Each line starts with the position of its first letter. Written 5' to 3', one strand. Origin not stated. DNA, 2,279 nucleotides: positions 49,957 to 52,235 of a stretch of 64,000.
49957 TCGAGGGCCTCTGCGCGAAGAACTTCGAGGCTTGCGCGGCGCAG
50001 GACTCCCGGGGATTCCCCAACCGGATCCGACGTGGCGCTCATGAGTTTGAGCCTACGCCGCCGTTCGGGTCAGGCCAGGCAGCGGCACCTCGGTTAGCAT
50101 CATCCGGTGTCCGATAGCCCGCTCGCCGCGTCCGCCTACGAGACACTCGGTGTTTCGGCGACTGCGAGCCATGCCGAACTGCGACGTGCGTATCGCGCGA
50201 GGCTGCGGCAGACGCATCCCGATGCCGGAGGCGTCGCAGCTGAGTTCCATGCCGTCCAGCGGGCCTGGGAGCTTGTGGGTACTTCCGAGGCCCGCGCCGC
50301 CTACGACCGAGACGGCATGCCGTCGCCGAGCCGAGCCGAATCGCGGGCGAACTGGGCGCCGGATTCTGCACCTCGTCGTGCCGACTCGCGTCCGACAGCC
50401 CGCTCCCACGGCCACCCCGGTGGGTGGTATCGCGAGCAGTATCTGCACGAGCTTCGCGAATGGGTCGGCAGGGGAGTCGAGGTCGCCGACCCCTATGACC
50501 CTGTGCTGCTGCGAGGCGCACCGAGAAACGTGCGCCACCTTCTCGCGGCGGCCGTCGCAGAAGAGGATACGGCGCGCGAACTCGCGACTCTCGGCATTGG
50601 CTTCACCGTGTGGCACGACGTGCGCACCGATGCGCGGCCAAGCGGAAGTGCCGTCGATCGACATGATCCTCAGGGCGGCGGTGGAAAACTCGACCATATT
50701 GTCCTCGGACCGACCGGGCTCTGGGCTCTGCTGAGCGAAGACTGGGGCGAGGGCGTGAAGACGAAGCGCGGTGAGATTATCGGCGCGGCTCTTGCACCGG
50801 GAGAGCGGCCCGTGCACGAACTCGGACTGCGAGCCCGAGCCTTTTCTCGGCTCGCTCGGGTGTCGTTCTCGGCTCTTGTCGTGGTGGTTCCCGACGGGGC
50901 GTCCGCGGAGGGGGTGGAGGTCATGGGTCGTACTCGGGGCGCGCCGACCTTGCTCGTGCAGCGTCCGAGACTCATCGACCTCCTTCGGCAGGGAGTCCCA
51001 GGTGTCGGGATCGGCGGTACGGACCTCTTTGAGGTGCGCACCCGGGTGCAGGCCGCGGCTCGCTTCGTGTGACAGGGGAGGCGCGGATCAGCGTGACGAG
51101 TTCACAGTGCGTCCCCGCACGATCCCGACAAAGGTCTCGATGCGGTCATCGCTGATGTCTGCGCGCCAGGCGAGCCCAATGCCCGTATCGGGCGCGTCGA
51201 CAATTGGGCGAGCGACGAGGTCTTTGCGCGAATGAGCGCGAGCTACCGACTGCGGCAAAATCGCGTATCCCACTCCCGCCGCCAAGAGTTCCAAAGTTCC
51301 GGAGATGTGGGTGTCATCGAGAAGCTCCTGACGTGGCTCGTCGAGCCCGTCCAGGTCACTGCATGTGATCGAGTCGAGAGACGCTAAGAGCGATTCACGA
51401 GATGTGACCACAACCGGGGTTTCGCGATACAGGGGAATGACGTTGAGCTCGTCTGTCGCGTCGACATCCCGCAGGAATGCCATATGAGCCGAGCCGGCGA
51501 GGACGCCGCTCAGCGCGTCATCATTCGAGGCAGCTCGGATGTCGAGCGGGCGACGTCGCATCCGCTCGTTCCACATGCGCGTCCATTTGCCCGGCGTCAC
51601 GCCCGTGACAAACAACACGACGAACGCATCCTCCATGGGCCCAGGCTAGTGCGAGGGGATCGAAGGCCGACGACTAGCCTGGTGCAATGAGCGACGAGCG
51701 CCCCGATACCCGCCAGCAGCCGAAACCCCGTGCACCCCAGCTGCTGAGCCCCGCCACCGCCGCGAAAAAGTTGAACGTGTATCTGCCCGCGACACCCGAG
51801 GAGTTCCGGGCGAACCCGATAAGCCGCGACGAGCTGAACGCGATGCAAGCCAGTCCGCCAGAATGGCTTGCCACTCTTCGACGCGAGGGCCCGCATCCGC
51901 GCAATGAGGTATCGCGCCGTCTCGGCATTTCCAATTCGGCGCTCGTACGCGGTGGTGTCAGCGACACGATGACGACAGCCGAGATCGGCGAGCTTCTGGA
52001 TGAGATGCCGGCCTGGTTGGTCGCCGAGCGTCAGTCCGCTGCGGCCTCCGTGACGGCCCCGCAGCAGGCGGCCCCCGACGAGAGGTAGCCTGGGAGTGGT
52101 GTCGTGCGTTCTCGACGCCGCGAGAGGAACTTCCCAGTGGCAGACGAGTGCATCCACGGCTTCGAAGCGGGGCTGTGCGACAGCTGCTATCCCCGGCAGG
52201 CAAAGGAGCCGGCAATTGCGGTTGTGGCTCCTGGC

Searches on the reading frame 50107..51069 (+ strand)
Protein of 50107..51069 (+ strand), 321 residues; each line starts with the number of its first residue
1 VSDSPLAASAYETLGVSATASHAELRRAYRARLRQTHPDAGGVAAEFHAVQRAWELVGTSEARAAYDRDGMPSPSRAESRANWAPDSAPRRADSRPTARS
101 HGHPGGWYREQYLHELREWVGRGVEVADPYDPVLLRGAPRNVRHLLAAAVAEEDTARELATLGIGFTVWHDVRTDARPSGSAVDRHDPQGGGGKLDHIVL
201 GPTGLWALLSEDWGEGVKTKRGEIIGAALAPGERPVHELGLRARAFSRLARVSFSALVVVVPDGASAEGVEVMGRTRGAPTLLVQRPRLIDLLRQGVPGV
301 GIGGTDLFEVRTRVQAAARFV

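Call 23: search_protein_families(library=pfam, proteins=[window:50107-51069:+], max_evalue=0.001)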
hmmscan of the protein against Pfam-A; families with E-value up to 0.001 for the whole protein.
window:50107-51069:+ (321 aa): 1 family
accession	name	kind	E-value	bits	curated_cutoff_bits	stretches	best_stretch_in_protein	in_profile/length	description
PF00226.36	DnaJ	-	2.2e-12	47.3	27.8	1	10-67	2-63/63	DnaJ domain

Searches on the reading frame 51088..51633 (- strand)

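Call 23: search_protein_families(library=pfam, proteins=[window:51088-51633:-], max_evalue=0.001)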
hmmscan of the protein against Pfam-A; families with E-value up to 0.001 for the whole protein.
window:51088-51633:- (181 aa): 1 family
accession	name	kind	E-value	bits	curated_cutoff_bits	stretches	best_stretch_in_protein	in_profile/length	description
PF03466.25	LysR_substrate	-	3e-17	63.1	28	2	29-96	36-103/209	LysR substrate binding domain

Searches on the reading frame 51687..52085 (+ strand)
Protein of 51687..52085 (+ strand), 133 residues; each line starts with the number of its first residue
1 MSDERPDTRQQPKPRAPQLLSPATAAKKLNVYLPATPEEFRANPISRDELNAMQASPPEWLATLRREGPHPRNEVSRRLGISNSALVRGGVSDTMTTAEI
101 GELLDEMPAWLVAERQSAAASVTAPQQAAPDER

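Call 3: search_protein_families(library=pfam, proteins=[window:51687-52085:+], max_evalue=1)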
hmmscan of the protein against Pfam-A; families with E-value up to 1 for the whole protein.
window:51687-52085:+ (133 aa): 3 families
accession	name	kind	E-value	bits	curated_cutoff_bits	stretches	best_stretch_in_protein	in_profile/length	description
PF19460.4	DUF5997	-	3.7e-45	153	27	1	21-121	2-102/108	Family of unknown function (DUF5997)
PF13412.12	HTH_24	-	0.11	12.6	21.9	1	61-85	9-33/48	Winged helix-turn-helix DNA-binding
PF12840.13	HTH_20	-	0.14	12.6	27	0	62-86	11-35/51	Helix-turn-helix domain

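Call 4: search_protein_families(library=ncbifam, proteins=[window:51687-52085:+], max_evalue=1)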
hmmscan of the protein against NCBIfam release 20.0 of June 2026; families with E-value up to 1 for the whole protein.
window:51687-52085:+ (133 aa): 0 families

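Call 5: search_protein_families(library=padloc, proteins=[window:51687-52085:+], max_evalue=1)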
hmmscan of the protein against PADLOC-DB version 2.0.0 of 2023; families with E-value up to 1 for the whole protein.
window:51687-52085:+ (133 aa): 0 families

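Call 7: search_solved_structures(query=window:51687-52085:+, max_evalue=10, show_alignments=2)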
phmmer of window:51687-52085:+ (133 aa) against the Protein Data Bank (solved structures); distinct sequences matched with E-value up to 10: 2.
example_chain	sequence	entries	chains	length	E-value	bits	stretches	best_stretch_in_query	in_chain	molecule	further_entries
3zci_A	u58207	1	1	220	0.63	13.5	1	19-104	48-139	CAG PATHOGENICITY ISLAND PROTEIN (CAG18)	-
4ygq_A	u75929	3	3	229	1.3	12.5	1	44-98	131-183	Hydrolase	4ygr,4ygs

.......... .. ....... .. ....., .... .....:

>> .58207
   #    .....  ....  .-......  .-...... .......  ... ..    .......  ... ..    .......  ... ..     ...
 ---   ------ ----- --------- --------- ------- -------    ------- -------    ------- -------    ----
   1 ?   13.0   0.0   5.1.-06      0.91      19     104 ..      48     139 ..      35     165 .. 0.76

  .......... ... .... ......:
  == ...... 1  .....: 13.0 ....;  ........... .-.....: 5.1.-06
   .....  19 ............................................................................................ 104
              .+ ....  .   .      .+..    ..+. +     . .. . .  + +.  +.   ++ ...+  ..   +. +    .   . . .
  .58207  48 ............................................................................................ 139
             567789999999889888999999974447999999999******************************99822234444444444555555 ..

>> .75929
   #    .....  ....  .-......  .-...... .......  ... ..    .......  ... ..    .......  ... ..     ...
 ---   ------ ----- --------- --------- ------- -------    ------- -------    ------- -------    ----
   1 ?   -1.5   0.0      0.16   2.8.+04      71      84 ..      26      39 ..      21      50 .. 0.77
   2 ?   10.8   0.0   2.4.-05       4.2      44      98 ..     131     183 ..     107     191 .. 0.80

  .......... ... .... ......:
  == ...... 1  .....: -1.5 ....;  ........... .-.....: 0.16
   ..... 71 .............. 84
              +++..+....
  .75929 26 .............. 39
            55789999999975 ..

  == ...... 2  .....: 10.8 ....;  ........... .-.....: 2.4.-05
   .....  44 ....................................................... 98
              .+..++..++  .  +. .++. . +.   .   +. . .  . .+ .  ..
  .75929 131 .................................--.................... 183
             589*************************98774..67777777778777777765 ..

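Call 77: find_homologous_proteins(query=window:51687-52085:+)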
Query window:51687-52085:+ (133 aa): 725 proteins with E <= 0.001 among 788 candidates; the best 120 are listed.
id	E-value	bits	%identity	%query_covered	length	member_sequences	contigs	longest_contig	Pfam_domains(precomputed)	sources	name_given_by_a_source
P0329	2.3e-78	278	100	100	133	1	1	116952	PF19460.5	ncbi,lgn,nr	ncbi:MAG TPA: DUF5997 family protein [Pseudolysinimonas sp.]|nr:DUF5997 family protein [Pseudolysini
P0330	9.4e-50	186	79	84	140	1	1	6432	PF19460.5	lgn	-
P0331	2.1e-49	185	70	100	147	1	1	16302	PF19460.5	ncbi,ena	-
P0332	2.7e-49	184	76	89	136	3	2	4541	PF19460.5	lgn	-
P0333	4.9e-49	183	72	97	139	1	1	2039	PF19460.5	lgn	-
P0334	5.0e-49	183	74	89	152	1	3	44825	PF19460.5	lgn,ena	-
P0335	6.9e-49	183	70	100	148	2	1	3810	PF19460.5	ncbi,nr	ncbi:MAG: DUF5997 family protein [Microcella sp.]|nr:DUF5997 family protein [Microcella sp.]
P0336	8.3e-49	183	75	89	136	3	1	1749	PF19460.5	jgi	jgi:hypothetical protein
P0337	9.7e-49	183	77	83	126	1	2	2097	PF19460.5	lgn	-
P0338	1.0e-48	182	78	87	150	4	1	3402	PF19460.5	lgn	-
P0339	1.0e-48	182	70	91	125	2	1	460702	PF19460.5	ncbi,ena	-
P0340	1.3e-48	182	73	89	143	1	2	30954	PF19460.5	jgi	jgi:hypothetical protein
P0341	1.3e-48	182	72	89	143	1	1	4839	PF19460.5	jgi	jgi:hypothetical protein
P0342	1.9e-48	182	74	89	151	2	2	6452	PF19460.5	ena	-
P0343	2.2e-48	181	72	98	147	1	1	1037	PF19460.5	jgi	-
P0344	2.5e-48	181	68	100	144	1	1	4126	PF19460.5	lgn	-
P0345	3.5e-48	181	71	97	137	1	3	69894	PF19460.5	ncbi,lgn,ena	-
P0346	3.6e-48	181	70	91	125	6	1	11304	PF19460.5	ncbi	ncbi:MAG: DUF5997 family protein [Pseudolysinimonas sp.]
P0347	4.0e-48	181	71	98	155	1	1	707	PF19460.5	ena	-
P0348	4.1e-48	180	77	87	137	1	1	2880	PF19460.5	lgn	-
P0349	4.3e-48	180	74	87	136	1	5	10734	PF19460.5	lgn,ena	-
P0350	4.5e-48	180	73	89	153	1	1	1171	PF19460.5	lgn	-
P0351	5.2e-48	180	74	89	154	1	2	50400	PF19460.5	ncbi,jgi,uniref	ncbi:DUF5997 family protein [Pseudolysinimonas sp.]|jgi:hypothetical protein|uniref:DUF5997 family p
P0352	5.4e-48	180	75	87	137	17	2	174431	PF19460.5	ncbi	-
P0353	7.1e-48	180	73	88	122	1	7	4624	PF19460.5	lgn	-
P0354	7.3e-48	180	71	97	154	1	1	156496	PF19460.5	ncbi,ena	-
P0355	7.7e-48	180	75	85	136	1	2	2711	PF19460.5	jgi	jgi:hypothetical protein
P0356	7.7e-48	180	73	89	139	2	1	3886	PF19460.5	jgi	jgi:hypothetical protein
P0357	8.3e-48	180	70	98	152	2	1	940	PF19460.5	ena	-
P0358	8.5e-48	179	68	100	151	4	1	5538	PF19460.5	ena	-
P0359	9.7e-48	179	75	89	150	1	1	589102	PF19460.5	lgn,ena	-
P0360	1.2e-47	179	73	89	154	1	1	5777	PF19460.5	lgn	-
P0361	1.2e-47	179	73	89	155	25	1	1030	PF19460.5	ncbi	-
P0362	1.3e-47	179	74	87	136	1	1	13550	PF19460.5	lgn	-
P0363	1.4e-47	179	72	86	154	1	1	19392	PF19460.5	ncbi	-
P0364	1.5e-47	179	69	98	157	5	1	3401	PF19460.5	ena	-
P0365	1.6e-47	179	73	84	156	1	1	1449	PF19460.5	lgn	-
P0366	1.8e-47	178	74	89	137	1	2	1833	PF19460.5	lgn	-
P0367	1.8e-47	178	73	89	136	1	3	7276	PF19460.5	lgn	-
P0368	2.0e-47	178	73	86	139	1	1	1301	PF19460.5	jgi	jgi:hypothetical protein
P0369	2.1e-47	178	73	91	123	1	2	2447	PF19460.5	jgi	jgi:hypothetical protein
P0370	2.2e-47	178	75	86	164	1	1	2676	PF19460.5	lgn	-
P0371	2.3e-47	178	76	84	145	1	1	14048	PF19460.5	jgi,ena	-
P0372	2.4e-47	178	69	93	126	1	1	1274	PF19460.5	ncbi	-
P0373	2.4e-47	178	73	86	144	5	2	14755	PF19460.5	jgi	jgi:hypothetical protein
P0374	2.4e-47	178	67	100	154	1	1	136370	PF19460.5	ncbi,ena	-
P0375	3.0e-47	178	67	97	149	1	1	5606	PF19460.5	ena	-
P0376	3.3e-47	178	73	89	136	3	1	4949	PF19460.5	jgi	jgi:hypothetical protein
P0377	3.6e-47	177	71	86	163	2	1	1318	PF19460.5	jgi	jgi:hypothetical protein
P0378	3.9e-47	177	72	88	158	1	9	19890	PF19460.5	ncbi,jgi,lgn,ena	-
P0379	4.0e-47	177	67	100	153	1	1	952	PF19460.5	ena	-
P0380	4.0e-47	177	71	89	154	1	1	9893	PF19460.5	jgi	jgi:hypothetical protein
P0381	4.7e-47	177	68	97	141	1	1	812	PF19460.5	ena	-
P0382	4.9e-47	177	69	100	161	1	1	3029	PF19460.5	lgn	-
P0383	5.1e-47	177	66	100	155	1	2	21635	PF19460.5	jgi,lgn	jgi:hypothetical protein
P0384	5.2e-47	177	76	83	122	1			PF19460.5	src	-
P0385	5.5e-47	177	69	97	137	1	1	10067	PF19460.5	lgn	-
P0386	5.7e-47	177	73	86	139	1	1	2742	PF19460.5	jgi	jgi:hypothetical protein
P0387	5.8e-47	177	74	76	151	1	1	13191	PF19460.5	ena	-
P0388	6.2e-47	177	73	89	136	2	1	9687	PF19460.5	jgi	jgi:hypothetical protein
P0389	6.4e-47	177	69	89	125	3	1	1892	PF19460.5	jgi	jgi:hypothetical protein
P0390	6.5e-47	177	64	99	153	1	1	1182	PF19460.5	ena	-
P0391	6.6e-47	177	74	86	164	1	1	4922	PF19460.5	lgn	-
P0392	6.8e-47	177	66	100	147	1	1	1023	PF19460.5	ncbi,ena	-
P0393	7.9e-47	176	66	97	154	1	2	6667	PF19460.5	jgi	-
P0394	8.0e-47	176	74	74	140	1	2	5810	PF19460.5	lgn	-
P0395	8.1e-47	176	67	97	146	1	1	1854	PF19460.5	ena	-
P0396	8.2e-47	176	67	100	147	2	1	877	PF19460.5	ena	-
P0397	9.2e-47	176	73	86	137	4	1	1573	PF19460.5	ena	-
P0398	9.8e-47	176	75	84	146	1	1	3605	PF19460.5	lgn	-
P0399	1.1e-46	176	67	97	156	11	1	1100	PF19460.5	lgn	-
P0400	1.1e-46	176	73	87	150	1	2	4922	PF19460.5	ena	-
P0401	1.2e-46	176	67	97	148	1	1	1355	PF19460.5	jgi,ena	-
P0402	1.2e-46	176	72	86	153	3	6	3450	PF19460.5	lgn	-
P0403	1.4e-46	176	69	97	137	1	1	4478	PF19460.5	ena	-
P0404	1.4e-46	176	75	87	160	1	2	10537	PF19460.5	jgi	jgi:hypothetical protein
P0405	1.6e-46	175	67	100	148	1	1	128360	PF19460.5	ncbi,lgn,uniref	ncbi:MAG: DUF5997 family protein [Microcella sp.]|uniref:DUF5997 family protein n=1 Tax=Microcella s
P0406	1.9e-46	175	73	76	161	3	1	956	PF19460.5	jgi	jgi:hypothetical protein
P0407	2.2e-46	175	68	91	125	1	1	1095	PF19460.5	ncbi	-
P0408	2.6e-46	175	68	97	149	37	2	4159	PF19460.5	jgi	jgi:hypothetical protein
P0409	2.7e-46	175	72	86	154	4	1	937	PF19460.5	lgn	-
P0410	2.9e-46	175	74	84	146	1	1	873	PF19460.5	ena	-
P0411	3.0e-46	175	70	90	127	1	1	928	PF19460.5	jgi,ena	-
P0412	3.0e-46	174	74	84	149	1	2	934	PF19460.5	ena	-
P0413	3.1e-46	174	74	84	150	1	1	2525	PF19460.5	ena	-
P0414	3.6e-46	174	70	89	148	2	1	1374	PF19460.5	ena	-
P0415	3.6e-46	174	72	86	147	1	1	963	PF19460.5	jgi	jgi:hypothetical protein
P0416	3.8e-46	174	73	87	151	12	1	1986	PF19460.5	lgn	-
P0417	4.1e-46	174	74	86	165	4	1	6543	PF19460.5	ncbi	-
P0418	4.4e-46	174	67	97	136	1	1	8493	PF19460.5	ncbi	-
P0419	4.9e-46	174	72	89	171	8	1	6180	PF19460.5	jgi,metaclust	metaclust:\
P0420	5.0e-46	174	71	86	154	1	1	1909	PF19460.5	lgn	-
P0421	5.2e-46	174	71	89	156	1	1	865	PF19460.5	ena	-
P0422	5.2e-46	174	74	87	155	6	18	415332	PF19460.5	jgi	jgi:hypothetical protein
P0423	5.2e-46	174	67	97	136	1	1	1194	PF19460.5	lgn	-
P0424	5.5e-46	174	73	87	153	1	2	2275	PF19460.5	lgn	-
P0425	5.6e-46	174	67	97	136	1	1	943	PF19460.5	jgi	-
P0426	5.7e-46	174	67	97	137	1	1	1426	PF19460.5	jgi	jgi:hypothetical protein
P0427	5.8e-46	174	74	84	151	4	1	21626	PF19460.5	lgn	-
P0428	6.2e-46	173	71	86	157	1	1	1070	PF19460.5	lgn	-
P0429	6.5e-46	173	71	89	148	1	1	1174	PF19460.5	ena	-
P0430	6.6e-46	173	74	86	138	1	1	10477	PF19460.5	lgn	-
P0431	6.8e-46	173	73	86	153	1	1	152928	PF19460.5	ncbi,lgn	-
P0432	7.1e-46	173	70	89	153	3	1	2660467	PF19460.5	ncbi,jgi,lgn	jgi:hypothetical protein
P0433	7.3e-46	173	71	89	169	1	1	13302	PF19460.5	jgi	jgi:hypothetical protein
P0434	7.8e-46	173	72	86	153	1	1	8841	PF19460.5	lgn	-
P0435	7.9e-46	173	68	89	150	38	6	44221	PF19460.5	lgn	-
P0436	8.0e-46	173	67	92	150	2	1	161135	PF19460.5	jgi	jgi:hypothetical protein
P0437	8.6e-46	173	74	86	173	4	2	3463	PF19460.5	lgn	-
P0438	8.7e-46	173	72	87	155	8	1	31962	PF19460.5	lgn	-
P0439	9.8e-46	173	68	89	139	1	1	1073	PF19460.5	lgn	-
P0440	1.2e-45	173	71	86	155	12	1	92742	PF19460.5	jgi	jgi:hypothetical protein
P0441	1.3e-45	172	73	89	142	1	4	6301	PF19460.5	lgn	-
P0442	1.4e-45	172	70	89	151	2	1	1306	PF19460.5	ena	-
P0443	1.4e-45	172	69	89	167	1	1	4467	PF19460.5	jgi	jgi:hypothetical protein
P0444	1.5e-45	172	68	91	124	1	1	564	PF19460.5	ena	-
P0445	1.5e-45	172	73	86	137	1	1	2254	PF19460.5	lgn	-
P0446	1.5e-45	172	73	76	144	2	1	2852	PF19460.5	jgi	jgi:hypothetical protein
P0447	1.5e-45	172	72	86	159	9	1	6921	PF19460.5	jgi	jgi:hypothetical protein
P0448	1.6e-45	172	67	97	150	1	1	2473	PF19460.5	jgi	jgi:hypothetical protein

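Call 83: predict_structure(alignment_id=A5)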
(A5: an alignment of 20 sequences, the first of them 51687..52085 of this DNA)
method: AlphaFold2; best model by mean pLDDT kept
length: 133 residues; sequences in the alignment: 20
mean_pLDDT: 83.7   pTM: 0.66
mean pLDDT of the five models: 83.7, 81.8, 79.9, 78.4, 75.9
residues with pLDDT >= 90: 79; 70-90: 32; 50-70: 17; < 50: 5
segments of 3 or more residues with pLDDT < 50: none
pLDDT, mean of each block of 10 residues (from residue 1): 59 78 92 91 91 92 92 91 88 89 92 88 56 47
secondary structure, 60 per line:
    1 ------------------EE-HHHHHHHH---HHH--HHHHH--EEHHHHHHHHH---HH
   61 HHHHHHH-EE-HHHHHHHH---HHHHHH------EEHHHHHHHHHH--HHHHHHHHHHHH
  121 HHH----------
elements in order: H22-29 H38-42 H47-55 H59-67 H72-79 H83-88 H97-106 H109-123

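Call 88: fold_search(model_id=the predicted structure, library=pdb)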
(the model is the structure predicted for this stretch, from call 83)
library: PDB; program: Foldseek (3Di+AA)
matches with E <= 10: 31; with E <= 0.001: 0
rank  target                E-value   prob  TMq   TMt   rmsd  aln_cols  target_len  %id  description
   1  2ev1_B                2.2e+00  0.08  0.22  0.17  11.8       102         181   19  Structure of Rv1264N, the regulatory domain of the mycobacterial adenylyl cylcase Rv1264, at pH 6.0 (released 2006-11-07)
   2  1y10_B                3.6e+00  0.04  0.20  0.10  12.8       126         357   14  Mycobacterial adenylyl cyclase Rv1264, holoenzyme, inhibited state (released 2005-05-24)
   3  1y10_C                3.6e+00  0.03  0.18  0.10  12.5       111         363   13  Mycobacterial adenylyl cyclase Rv1264, holoenzyme, inhibited state (released 2005-05-24)
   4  6ama_Y                4.5e+00  0.16  0.24  0.50   5.7        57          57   23  Structure of S. coelicolor/S. venezuelae BldC-smeA-ssfA complex to 3.09 Angstrom (released 2018-03-28)
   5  1y10_A                5.1e+00  0.03  0.20  0.10  12.2       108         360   16  Mycobacterial adenylyl cyclase Rv1264, holoenzyme, inhibited state (released 2005-05-24)
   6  1y10_D                5.4e+00  0.04  0.20  0.10  11.8       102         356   20  Mycobacterial adenylyl cyclase Rv1264, holoenzyme, inhibited state (released 2005-05-24)
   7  1uhn                  5.4e+00  0.02  0.19  0.15  10.6       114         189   13  The crystal structure of the calcium binding protein AtCBL2 from Arabidopsis thaliana (released 2003-11-04)
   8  2a61_B                5.4e+00  0.02  0.15  0.15  15.8        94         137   19  The crystal structure of transcriptional regulator Tm0710 from Thermotoga maritima (released 2005-07-19)
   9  8h3n_A                5.4e+00  0.01  0.13  0.03  23.8       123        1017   11  Conformation 2 of SARS-CoV-2 Omicron BA.1 Variant Spike protein complexed with MO1 Fab (released 2023-05-10)
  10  5d90_C                5.8e+00  0.06  0.25  0.25   8.7       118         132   14  Crystal structure of HiNmlR, a MerR family regulator lacking the sensor domain, bound to promoter DNA (released 2016-06-29)
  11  6vpe_A                5.8e+00  0.02  0.17  0.16  14.4       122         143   12  Crystal structure of transcriptional regulator from bacteriophage 186 (released 2021-06-16)
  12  6ycx_F                5.8e+00  0.02  0.20  0.20  10.7       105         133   15  Plasmodium falciparum Myosin A full-length, pre-powerstroke state (released 2020-11-11)
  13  2ev2_B                6.1e+00  0.03  0.22  0.17  12.8       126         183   11  Structure of Rv1264N, the regulatory domain of the mycobacterial adenylyl cylcase Rv1264, at pH 8.5 (released 2006-11-07)
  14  2ev1_A                6.5e+00  0.05  0.22  0.17  12.1       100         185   15  Structure of Rv1264N, the regulatory domain of the mycobacterial adenylyl cylcase Rv1264, at pH 6.0 (released 2006-11-07)
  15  4hbl_A                7.8e+00  0.02  0.18  0.18  14.9        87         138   16  Crystal structure of AbfR of Staphylococcus epidermidis (released 2013-01-02)
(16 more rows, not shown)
